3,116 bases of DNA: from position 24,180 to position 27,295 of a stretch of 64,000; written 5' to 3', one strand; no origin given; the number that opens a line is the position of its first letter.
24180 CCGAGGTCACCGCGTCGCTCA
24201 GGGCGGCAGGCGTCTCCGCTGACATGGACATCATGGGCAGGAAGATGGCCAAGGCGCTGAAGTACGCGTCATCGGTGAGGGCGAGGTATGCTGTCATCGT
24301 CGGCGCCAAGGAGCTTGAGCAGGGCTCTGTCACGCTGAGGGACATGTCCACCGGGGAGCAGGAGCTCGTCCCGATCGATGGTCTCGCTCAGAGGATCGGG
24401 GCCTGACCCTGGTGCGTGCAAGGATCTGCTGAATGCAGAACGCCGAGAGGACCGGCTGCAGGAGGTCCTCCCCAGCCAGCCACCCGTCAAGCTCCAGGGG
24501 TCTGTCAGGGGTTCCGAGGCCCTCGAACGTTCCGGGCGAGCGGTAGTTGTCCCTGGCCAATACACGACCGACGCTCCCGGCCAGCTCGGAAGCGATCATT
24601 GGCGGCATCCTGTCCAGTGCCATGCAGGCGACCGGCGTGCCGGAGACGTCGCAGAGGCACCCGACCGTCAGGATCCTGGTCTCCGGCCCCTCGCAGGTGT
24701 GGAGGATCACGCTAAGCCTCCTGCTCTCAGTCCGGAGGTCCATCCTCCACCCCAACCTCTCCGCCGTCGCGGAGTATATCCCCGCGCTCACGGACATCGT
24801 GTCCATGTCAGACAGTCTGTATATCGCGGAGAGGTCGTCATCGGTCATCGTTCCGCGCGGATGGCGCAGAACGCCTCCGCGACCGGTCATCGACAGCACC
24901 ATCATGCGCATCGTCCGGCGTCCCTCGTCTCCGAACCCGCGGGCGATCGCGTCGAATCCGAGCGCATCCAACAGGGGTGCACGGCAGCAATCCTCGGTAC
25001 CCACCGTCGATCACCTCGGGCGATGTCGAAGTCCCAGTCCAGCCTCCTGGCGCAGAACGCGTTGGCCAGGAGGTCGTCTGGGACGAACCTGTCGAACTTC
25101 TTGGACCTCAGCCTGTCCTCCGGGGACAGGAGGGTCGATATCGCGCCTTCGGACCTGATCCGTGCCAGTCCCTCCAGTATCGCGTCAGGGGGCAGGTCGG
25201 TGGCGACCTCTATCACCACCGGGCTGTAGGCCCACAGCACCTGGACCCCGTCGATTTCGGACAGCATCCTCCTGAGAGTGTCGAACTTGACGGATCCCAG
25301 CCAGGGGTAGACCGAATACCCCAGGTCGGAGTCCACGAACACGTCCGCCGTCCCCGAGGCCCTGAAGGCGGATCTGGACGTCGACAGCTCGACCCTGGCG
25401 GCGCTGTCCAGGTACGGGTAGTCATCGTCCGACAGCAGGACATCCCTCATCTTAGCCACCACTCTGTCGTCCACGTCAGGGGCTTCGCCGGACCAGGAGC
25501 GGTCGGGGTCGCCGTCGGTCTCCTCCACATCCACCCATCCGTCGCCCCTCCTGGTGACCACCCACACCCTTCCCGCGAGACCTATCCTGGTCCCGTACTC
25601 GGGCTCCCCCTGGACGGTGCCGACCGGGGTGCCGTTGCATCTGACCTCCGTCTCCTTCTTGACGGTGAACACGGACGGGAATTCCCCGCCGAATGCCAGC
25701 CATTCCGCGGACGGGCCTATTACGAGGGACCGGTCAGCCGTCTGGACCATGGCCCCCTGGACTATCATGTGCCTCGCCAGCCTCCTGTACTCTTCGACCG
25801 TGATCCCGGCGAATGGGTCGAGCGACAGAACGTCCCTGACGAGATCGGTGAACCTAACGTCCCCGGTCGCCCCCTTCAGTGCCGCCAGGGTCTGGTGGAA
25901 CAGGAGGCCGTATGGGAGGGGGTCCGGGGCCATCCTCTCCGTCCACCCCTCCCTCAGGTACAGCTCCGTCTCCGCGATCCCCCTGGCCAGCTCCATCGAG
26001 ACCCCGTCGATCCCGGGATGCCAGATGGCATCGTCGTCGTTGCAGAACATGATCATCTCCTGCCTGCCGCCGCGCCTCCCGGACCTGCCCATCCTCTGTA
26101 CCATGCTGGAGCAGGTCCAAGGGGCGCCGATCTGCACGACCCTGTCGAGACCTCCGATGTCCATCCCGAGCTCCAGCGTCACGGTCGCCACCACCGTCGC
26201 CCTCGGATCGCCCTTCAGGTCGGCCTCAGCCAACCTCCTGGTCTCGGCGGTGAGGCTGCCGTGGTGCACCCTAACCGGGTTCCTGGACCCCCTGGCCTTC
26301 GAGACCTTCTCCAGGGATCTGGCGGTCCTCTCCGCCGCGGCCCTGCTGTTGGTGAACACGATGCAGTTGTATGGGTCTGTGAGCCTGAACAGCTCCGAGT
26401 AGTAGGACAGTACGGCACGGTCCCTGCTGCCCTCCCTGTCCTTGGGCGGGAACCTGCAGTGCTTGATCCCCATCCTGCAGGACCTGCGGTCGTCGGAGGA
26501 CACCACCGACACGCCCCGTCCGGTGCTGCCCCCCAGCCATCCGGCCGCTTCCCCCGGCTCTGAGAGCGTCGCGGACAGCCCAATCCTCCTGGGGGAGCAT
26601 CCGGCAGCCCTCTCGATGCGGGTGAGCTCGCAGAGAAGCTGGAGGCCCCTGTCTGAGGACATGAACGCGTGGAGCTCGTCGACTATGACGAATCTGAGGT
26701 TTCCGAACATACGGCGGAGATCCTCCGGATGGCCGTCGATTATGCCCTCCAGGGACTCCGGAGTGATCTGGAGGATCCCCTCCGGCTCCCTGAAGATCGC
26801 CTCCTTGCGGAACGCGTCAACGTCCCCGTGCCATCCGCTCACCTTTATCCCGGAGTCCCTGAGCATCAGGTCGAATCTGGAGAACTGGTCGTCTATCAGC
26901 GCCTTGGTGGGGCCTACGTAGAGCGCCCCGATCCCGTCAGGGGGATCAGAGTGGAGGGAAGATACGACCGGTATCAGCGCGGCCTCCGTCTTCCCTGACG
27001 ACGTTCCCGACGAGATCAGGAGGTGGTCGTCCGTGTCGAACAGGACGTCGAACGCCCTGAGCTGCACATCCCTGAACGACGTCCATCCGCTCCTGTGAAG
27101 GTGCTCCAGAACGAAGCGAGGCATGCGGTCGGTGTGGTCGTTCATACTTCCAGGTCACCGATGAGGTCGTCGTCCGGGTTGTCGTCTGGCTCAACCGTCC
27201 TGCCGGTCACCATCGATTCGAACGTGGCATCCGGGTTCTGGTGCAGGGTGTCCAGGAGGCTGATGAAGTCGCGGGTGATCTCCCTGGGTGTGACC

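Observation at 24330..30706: Archaeal Shango-like cassette: TerB-N/TerB-C protein(s) + DUF2791-type ATPase + Lhr-like DExH helicase + an extra coupled ORF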

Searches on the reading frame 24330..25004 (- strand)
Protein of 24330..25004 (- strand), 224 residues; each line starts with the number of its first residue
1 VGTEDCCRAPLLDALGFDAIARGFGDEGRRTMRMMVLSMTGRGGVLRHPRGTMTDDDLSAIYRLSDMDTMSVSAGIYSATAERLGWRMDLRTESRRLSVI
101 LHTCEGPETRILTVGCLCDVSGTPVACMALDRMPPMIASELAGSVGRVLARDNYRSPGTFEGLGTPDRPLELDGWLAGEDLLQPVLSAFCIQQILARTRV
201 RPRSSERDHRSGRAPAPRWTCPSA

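Call 3: search_protein_families(library=pfam, proteins=[window:24330-25004:-], max_evalue=1)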
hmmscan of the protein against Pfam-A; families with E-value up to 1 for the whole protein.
window:24330-25004:- (224 aa): 0 families

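Call 4: search_protein_families(library=padloc, proteins=[window:24330-25004:-], max_evalue=1)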
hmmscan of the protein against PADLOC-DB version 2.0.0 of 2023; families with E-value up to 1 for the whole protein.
window:24330-25004:- (224 aa): 0 families

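Call 26: find_homologous_proteins(query=window:24333-24911:-, max_evalue=0.01)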
Query window:24333-24911:- (193 aa): 3 proteins with E <= 0.01 among 464 candidates.
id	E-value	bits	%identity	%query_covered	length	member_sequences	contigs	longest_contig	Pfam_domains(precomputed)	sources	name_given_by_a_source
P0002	5.6e-124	429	100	100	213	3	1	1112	-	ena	-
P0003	1.3e-108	379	89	100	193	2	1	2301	-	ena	-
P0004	1.2e-59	219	60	100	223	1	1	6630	-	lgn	-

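Call 27: find_encoding_contigs(protein=P0004, flank=10000)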
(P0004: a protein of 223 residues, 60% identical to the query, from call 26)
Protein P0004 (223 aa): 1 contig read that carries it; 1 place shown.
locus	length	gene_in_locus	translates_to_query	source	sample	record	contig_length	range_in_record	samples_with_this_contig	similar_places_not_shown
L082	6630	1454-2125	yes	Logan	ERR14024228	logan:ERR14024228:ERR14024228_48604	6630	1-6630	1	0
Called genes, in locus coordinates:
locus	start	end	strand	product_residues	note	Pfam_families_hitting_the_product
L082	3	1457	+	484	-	?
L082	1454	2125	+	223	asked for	-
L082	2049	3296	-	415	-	PF13393:tRNA-synt_His, PF00587:tRNA-synt_2b, PF03129:HGTP_anticodon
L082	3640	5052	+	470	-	PF00270:DEAD, PF04851:ResIII, PF00271:Helicase_C, PF03880:DbpA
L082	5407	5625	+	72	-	-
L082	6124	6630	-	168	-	?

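Call 42: search_protein_families(library=ncbifam, proteins=[window:24333-24911:-], max_evalue=1)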
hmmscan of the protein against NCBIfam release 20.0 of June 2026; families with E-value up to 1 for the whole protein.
window:24333-24911:- (193 aa): 0 families

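Call 43: search_solved_structures(query=window:24333-24911:-, max_evalue=10)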
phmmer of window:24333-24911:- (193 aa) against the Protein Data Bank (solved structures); distinct sequences matched with E-value up to 10: 2.
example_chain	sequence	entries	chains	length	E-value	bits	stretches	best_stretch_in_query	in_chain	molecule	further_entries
7lwa_A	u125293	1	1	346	0.97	12.2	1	126-154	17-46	Exonuclease V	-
7lw7_A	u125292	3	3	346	0.99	12.2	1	126-154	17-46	Exonuclease V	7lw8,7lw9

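Call 47: predict_structure(alignment_id=A1)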
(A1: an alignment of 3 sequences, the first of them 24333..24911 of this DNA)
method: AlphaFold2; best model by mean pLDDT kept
length: 193 residues; sequences in the alignment: 3
mean_pLDDT: 45.3   pTM: 0.45
mean pLDDT of the five models: 45.3, 39.6, 38.4, 33.7, 32.3
residues with pLDDT >= 90: 0; 70-90: 1; 50-70: 89; < 50: 103
segments of 3 or more residues with pLDDT < 50: 1-35, 101-148, 169-184, 191-193
pLDDT, mean of each block of 10 residues (from residue 1): 26 30 36 47 59 60 62 63 56 58 41 31 25 29 37 62 55 35 51 39
secondary structure, 60 per line:
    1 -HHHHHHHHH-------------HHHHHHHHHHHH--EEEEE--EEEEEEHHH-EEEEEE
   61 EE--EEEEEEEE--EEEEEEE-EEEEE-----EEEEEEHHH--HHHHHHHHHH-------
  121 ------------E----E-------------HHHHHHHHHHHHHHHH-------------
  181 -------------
elements in order: H2-10 H24-35 E38-42 E45-50 E55-62 E65-72 E75-81 E83-87 E93-98 H104-113 H152-167

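Call 65: find_related_loci(query=A1, collection=metagenome_contigs, flank=10000)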
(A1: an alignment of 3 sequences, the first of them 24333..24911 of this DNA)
Query A1 (193 aa) in metagenome_contigs; peptide patterns used: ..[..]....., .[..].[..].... (x = any residue, [..] = any of these).
299 stretches matched a pattern, but none encodes a relative of the query by tblastn (E <= 1e-3).

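Call 78: search_protein_families(library=padloc, proteins=[P0004], max_evalue=0.01)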
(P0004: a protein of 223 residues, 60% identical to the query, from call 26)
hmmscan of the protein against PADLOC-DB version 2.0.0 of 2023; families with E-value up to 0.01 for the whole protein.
P0004 (223 aa): 0 families

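Call 79: search_protein_families(library=phrogs, proteins=[window:24333-24911:-, P0004], max_evalue=1)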
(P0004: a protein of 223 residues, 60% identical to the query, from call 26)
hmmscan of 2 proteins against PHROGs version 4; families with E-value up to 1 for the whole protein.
window:24333-24911:- (193 aa): 0 families

P0004 (223 aa): 0 families

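Call 92: find_homologous_proteins(query=A1, max_evalue=0.01)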
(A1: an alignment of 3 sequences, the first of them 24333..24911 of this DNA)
Query A1 (3 sequences) (193 aa, profile of the alignment): 3 proteins with E <= 0.01 among 8000 candidates.
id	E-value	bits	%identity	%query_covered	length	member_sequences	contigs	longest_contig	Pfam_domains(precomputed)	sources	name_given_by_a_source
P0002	3.1e-117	407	100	100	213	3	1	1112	-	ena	-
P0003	1.6e-116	405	89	100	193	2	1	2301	-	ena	-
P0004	3.3e-106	371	60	100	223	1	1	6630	-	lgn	-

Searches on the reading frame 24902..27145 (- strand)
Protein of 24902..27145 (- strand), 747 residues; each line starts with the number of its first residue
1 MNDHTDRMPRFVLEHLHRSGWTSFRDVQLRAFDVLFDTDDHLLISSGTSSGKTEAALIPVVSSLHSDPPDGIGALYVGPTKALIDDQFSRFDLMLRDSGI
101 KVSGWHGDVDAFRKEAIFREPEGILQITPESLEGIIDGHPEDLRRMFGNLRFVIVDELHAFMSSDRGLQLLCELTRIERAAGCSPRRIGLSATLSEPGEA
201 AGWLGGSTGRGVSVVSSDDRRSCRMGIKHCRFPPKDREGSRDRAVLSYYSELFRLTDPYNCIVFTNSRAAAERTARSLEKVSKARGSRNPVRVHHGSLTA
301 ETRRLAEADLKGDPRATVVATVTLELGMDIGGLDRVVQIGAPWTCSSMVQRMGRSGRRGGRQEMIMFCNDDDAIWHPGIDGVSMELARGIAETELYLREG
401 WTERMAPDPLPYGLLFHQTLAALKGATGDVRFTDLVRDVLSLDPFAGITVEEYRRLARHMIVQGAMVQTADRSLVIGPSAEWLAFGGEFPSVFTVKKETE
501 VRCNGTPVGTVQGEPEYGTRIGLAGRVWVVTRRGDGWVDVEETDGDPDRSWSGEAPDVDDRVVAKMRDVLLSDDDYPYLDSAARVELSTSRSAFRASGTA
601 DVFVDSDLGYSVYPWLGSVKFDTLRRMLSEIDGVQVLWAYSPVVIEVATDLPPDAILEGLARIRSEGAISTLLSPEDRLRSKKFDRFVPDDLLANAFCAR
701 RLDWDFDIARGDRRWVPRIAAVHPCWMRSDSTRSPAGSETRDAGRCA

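Call 3: search_protein_families(library=pfam, proteins=[window:24902-27145:-], max_evalue=1)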
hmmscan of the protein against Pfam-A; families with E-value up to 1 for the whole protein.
window:24902-27145:- (747 aa): 3 families
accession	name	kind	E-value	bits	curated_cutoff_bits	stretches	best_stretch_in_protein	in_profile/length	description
PF00270.35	DEAD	-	6.2e-25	88.3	26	1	26-196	2-162/167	DEAD/DEAH box helicase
PF00271.37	Helicase_C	-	3.4e-17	63.1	23.5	1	252-359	9-110/110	Helicase conserved C-terminal domain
PF22590.2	Cas3-like_C_2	-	1.4e-05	25.7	27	1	261-358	5-104/106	CRISPR-associated nuclease/helicase Cas3, C-terminal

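Call 4: search_protein_families(library=padloc, proteins=[window:24902-27145:-], max_evalue=1)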
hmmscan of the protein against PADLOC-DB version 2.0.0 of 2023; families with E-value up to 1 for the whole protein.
window:24902-27145:- (747 aa): 67 families (the best 25 are shown)
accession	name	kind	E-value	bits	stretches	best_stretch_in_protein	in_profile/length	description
PDLC03960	SngC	-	1e-171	571.3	1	6-704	7-710/720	-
PDLC02503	BrxHI|BrxHII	-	1.3e-113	378.7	1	6-703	6-680/698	BrxHI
PDLC02501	BrxHI|BrxHII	-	2.1e-68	229.3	1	17-606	17-592/925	BrxHI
PDLC02897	DpdJ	-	3.2e-30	102.8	1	100-362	194-456/1570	DpdJ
PDLC00037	DruE3|DruE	-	1.7e-16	57.2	2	28-92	106-177/2055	SNF2 family N-terminal domain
PDLC00035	DruE3|DruE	-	6.1e-15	52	2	28-92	107-177/1460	SNF2 family N-terminal domain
PDLC00036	DruE3|DruE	-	2.3e-14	49.5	2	28-96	97-167/2023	SNF2 family N-terminal domain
PDLC00194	HamB1|HamB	-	8.5e-14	48.4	2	44-209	250-408/995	DEAD-box helicase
PDLC02870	DpdF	-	3.5e-13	46.9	1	19-375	9-337/534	DpdF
PDLC02896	DpdJ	-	1.1e-12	44.5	3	120-219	335-437/1487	DpdJ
PDLC03928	PsyrT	-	1.2e-12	44.9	2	260-374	243-352/689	-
PDLC01761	Cas3b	-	2e-12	44.6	2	24-118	220-303/705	-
PDLC02864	DpdF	-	7.8e-12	42.7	1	16-373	14-343/610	DpdF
PDLC02861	DpdF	-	2.9e-11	40.4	1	261-375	242-350/611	DpdF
PDLC02570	DrmA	-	5.1e-11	39.6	2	260-367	529-632/851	DrmA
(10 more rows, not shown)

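Call 42: search_protein_families(library=ncbifam, proteins=[window:24902-27145:-], max_evalue=1)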
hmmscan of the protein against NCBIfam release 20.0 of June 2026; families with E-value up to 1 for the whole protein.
window:24902-27145:- (747 aa): 35 families (the best 25 are shown)
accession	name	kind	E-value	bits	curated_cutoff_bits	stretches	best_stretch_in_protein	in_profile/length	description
TIGR04121.1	DEXH_lig_assoc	equivalog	6.8e-56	189.5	850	1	14-368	5-356/804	ligase-associated DNA damage response DEXH box helicase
NF010338.0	PRK13767.1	equivalog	2.1e-49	168.5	849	1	17-360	27-387/877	ATP-dependent helicase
TIGR03817.1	DECH_helic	hypoth_equivalog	3.3e-42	144.7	874.1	1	11-372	24-386/742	helicase/secretion neighborhood putative DEAH-box helicase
NF007284.0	PRK09751.1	equivalog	4.2e-28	97.2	1496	2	292-360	353-422/1538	ATP-dependent helicase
NF002654.0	PRK02362.1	equivalog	2.2e-15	56.1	887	1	8-286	8-271/739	ATP-dependent DNA helicase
NF001308.0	PRK00254.1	equivalog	5.8e-14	51.3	1216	1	28-280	28-260/720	ATP-dependent DNA helicase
NF053631.1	RNA_helic_CshA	equivalog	3.3e-12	46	646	2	247-369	226-342/434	degradosome RNA helicase CshA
NF040935.1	helicase_Hel308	equivalog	4.6e-12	44.9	1200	1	12-282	15-271/704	ATP-dependent DNA helicase Hel308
NF053636.1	DDHlcsCsdAPsy1082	equivalog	2.2e-11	43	890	2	261-389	246-365/512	DEAD/DEAH box helicase CsdA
NF002251.0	PRK01172.1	equivalog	3.3e-11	42.1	891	1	37-281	35-259/674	ATP-dependent DNA helicase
TIGR02621.3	cas3_GSU0051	exception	1.2e-10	40.9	400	1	153-367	171-384/854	type I-G CRISPR-associated helicase/endonuclease Cas3g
NF008744.0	PRK11776.1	equivalog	3.7e-10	39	524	1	11-376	14-354/460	ATP-dependent RNA helicase DbpA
NF041067.1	DpdJ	equivalog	1.4e-09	36.2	800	2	318-358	576-616/1482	protein DpdJ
NF041063.1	DpdF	equivalog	3.5e-09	35.8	550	1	36-362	155-476/813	protein DpdF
TIGR00614.1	recQ_fam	subfamily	3.7e-09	35.9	219.8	1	257-375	224-337/470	RecQ family ATP-dependent DNA helicase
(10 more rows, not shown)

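Call 94: search_solved_structures(query=window:24905-27145:-, max_evalue=1e-10)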
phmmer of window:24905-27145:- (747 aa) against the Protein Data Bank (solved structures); distinct sequences matched with E-value up to 1e-10: 25.
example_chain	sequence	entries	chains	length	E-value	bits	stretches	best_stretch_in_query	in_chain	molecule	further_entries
5v9x_A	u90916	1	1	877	4.2e-30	107.7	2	28-285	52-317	ATP-dependent DNA helicase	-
6znp_A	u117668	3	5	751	1.3e-29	106.1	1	28-370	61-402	Uncharacterized ATP-dependent helicase YprA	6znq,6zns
7lhl_A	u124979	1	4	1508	1.7e-29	105.7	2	30-285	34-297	ATP-dependent DNA helicase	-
7zpq_CA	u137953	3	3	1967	1.5e-22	82.8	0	23-284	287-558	SLH1 isoform 1 | RQC trigger complex helicase SLH1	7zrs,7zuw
8alz_B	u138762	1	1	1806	1.4e-20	76.3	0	21-205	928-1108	Activating signal cointegrator 1 complex subunit 3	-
6s8o_B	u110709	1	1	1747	1e-19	73.4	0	18-286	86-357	U5 small nuclear ribonucleoprotein 200 kDa helicase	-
6qv3_A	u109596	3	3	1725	2.3e-19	72.3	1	24-292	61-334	Pre-mRNA splicing helicase-like protein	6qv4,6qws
5m59_A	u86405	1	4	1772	2.4e-19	72.2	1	24-292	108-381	Pre-mRNA splicing helicase-like protein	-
6qdv_B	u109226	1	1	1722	8.4e-19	70.4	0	18-286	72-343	U5 small nuclear ribonucleoprotein 200 kDa helicase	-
4f91_B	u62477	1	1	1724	8.4e-19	70.4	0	18-286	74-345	U5 small nuclear ribonucleoprotein 200 kDa helicase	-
4f92_B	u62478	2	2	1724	8.5e-19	70.4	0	18-286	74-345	U5 small nuclear ribonucleoprotein 200 kDa helicase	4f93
5urj_A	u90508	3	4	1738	8.7e-19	70.3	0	18-286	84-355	U5 small nuclear ribonucleoprotein 200 kDa helicase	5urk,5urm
4kit_B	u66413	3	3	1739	8.7e-19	70.3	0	18-286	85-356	U5 small nuclear ribonucleoprotein 200 kDa helicase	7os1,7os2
6s8q_B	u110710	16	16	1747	8.8e-19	70.3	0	18-286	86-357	U5 small nuclear ribonucleoprotein 200 kDa helicase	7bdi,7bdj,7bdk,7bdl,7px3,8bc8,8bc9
3jcr_C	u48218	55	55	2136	1.7e-18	69.4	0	18-286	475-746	hBrr2 | U5 small nuclear ribonucleoprotein 200 kDa helicase | Brr2, U5 small nuclear ribonucleoprotein 200 kDa helicase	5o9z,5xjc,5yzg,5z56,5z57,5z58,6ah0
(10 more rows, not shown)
